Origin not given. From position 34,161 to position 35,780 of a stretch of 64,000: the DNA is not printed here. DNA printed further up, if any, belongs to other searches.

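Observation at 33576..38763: Orphan KAS-II-type ketosynthase + GGR-type flavoprotein + two ICMT-type membrane methyltransferases + PIG-V-like GT-C: candidate undescribed membrane-lipid pathway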

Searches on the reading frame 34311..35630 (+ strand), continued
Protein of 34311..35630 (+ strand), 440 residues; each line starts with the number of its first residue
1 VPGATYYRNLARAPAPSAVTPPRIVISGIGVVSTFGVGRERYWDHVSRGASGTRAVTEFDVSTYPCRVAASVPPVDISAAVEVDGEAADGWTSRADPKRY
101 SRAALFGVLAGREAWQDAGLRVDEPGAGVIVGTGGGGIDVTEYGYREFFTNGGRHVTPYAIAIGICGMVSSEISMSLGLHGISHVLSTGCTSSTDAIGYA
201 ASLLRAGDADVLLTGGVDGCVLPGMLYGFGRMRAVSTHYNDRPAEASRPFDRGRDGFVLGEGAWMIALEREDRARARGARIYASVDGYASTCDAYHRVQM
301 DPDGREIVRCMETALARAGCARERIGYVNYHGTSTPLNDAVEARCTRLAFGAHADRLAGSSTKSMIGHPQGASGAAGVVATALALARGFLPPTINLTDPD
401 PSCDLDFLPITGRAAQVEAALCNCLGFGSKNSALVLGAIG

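Call 84: get_annotated_region(hit=H36, flank=4000)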
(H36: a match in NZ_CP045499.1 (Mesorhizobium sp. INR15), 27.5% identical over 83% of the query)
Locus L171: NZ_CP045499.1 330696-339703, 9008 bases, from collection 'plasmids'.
description: Mesorhizobium sp. INR15 plasmid unnamed3
organism: Mesorhizobium sp. INR15 (NCBI taxid 2654248)
taxonomy: Bacteria; Pseudomonadota; Alphaproteobacteria; Hyphomicrobiales; Phyllobacteriaceae; Mesorhizobium; Mesorhizobium sp. INR15
host: -; source: pure culture,nutrient broth; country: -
typing (MOB-suite, as given by PLSDB): non-mobilizable; mating-pair formation MPF_T
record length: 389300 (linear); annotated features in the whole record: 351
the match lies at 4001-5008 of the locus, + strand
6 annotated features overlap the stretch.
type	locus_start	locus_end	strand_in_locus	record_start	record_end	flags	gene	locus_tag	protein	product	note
CDS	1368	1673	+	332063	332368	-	-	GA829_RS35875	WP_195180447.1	integrase core domain-containing protein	GO:0015074 - DNA integration [Evidence IEA]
CDS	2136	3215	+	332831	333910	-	-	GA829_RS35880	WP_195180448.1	type III polyketide synthase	-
CDS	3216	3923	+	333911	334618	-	-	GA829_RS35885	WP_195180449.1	class I SAM-dependent methyltransferase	-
CDS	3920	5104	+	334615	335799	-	-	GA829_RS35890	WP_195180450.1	FAD-dependent monooxygenase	-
CDS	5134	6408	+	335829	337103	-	-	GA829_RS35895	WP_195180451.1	cyclopropane-fatty-acyl-phospholipid synthase family protein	-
CDS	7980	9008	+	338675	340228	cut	istA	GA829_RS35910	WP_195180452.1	IS21 family transposase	-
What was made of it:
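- One proteobacterial T3PKS-MT-FAD operon is followed by a CFA-synthase-family gene (call 84).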

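Call 85: get_annotated_region(hit=H8, flank=4000)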
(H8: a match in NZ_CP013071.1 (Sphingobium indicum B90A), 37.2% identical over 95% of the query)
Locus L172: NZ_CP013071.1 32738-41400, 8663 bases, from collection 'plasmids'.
description: Sphingobium indicum B90A plasmid pSRL1, complete sequence
organism: Sphingobium indicum B90A (NCBI taxid 861109)
taxonomy: Bacteria; Pseudomonadota; Alphaproteobacteria; Sphingomonadales; Sphingomonadaceae; Sphingobium; Sphingobium indicum; Sphingobium indicum B90A
host: -; source: sugarcane rhizosphere soil; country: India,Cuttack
typing (MOB-suite, as given by PLSDB): mobilizable; replicon rep_cluster_647; relaxase MOBP
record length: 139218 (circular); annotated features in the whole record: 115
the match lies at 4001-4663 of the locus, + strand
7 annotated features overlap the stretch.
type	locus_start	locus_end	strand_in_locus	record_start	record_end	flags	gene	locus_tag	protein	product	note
CDS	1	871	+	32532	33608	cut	-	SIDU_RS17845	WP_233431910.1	HlyD family secretion protein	GO:0055085 - transmembrane transport [Evidence IEA]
CDS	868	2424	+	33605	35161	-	-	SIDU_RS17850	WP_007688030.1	DHA2 family efflux MFS transporter permease subunit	GO:0009410 - response to xenobiotic stimulus [Evidence IEA]; GO:0006855 - xenobiotic transmembrane transport [Evidence ...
CDS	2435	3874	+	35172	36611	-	-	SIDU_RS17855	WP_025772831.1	efflux transporter outer membrane subunit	GO:0006810 - transport [Evidence IEA]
CDS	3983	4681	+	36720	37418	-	-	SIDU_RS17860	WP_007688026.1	methyltransferase domain-containing protein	-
CDS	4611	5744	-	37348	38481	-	-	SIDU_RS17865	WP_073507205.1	FAD-dependent monooxygenase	-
CDS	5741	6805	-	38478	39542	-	-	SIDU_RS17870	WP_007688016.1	type III polyketide synthase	-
CDS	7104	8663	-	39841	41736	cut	-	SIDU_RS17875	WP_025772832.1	potassium transporter Kup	-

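Call 88: list_cluster_members(proteins=[P0260, P0262, P0266, P0311, P0387, P0241])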
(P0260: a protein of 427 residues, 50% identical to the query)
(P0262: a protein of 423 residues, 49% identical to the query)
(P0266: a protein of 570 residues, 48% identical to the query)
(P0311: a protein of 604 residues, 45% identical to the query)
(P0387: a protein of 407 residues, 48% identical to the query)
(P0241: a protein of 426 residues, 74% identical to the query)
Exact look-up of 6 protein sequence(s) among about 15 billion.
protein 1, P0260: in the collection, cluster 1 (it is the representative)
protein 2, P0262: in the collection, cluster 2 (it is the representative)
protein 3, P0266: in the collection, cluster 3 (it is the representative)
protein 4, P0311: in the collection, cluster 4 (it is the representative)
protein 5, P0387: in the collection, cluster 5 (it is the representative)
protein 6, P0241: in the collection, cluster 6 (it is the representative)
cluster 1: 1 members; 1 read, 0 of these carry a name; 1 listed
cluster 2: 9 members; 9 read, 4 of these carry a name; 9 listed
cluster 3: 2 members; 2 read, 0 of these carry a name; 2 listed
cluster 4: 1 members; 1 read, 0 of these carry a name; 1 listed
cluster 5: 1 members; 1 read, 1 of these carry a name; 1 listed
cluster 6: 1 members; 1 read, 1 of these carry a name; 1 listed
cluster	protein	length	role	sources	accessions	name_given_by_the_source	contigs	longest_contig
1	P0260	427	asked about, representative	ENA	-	-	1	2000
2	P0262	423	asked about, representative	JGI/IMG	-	3-oxoacyl-[acyl-carrier-protein] synthase II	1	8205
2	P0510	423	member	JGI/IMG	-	3-oxoacyl-[acyl-carrier-protein] synthase II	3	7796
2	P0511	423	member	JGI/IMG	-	3-oxoacyl-[acyl-carrier-protein] synthase II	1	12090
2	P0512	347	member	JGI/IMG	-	3-oxoacyl-[acyl-carrier-protein] synthase II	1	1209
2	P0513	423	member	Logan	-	-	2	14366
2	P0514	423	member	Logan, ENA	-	-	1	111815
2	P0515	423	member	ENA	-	-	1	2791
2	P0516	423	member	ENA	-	-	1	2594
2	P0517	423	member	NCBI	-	-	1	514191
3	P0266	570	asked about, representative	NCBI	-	-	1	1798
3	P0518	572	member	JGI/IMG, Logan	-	-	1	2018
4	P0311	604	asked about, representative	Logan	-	-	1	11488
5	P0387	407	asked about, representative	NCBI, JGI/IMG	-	3-oxoacyl-[acyl-carrier-protein] synthase II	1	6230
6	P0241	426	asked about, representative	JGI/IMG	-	3-oxoacyl-[acyl-carrier-protein] synthase II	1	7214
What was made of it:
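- Tried and rejected: list_cluster_members: it gave no organism names for the outgroup KS clusters (call 88), so the metagenomic subclades remain untyped.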

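Call 93: search_protein_families(library=ncbifam, proteins=[L137:7044-8975:+, L093:2-1297:+], max_evalue=0.00001)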
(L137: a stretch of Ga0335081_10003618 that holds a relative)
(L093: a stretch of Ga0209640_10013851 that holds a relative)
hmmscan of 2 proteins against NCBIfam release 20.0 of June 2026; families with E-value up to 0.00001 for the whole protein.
L137:7044-8975:+ (644 aa): 180 families (the best 25 are shown)
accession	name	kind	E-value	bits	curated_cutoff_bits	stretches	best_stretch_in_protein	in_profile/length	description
NF052233.1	CphA_assoc_ABC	equivalog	1.3e-132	443.7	880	1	16-625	170-748/766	cyanophycin metabolism-associated ABC transporter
TIGR02203.1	MsbA_lipidA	equivalog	1.1e-130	436.8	602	1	19-623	3-572/572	lipid A export permease/ATP-binding protein MsbA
TIGR02204.1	MsbA_rel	hypoth_equivalog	4.1e-127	425.2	780.4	1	16-621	4-576/576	ABC transporter, permease/ATP-binding protein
TIGR00958.1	3a01208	subfamily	4.2e-118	395.5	874.6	2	400-616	496-710/711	antigen peptide transporter 2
NF008056.1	PRK10790.1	equivalog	4.4e-117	392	746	1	18-626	11-581/584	SmdB family multidrug efflux ABC transporter permease/ATP-binding protein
NF008381.0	PRK11176.1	equivalog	2.1e-108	363.2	867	1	16-622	11-581/582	lipid A ABC transporter ATP-binding protein/permease MsbA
NF045513.1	HepA_fam_ABC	equivalog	2.4e-103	346.6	725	1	86-621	97-610/610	heterocyst formation ABC transporter subunit HepA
TIGR01846.1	type_I_sec_HlyB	subfamily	4.1e-100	336.1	725.55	1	69-620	164-692/694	type I secretion system permease/ATPase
NF010178.0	PRK13657.1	equivalog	1e-91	308.2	733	1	16-621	5-571/588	glucan ABC transporter ATP-binding protein/ permease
TIGR03375.1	type_I_sec_LssB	subfamily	1.4e-91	307.9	693.1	2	397-609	479-691/696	type I secretion system permease/ATPase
NF000475.1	tet_ABC_46_B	exception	1.4e-91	307.8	1250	1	83-620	59-574/578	tetracycline efflux ABC transporter Tet(46) subunit B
NF008055.0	PRK10789.1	equivalog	3.7e-87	293.1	845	2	398-622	349-573/590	SmdA family multidrug ABC transporter permease/ATP-binding protein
TIGR03797.1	NHLM_micro_ABC2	equivalog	5.3e-83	279.7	709.4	2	398-620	466-685/686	NHLP bacteriocin export ABC transporter permease/ATPase subunit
TIGR01193.1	bacteriocin_ABC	subfamily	8e-82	275.9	523.85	1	70-618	182-707/708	peptide cleavage/export ABC transporter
TIGR03796.1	NHLM_micro_ABC1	equivalog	1.9e-80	271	853.3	1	17-616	141-708/710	NHLP family bacteriocin export ABC transporter peptidase/permease/ATPase subunit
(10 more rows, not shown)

L093:2-1297:+ (431 aa): 0 families
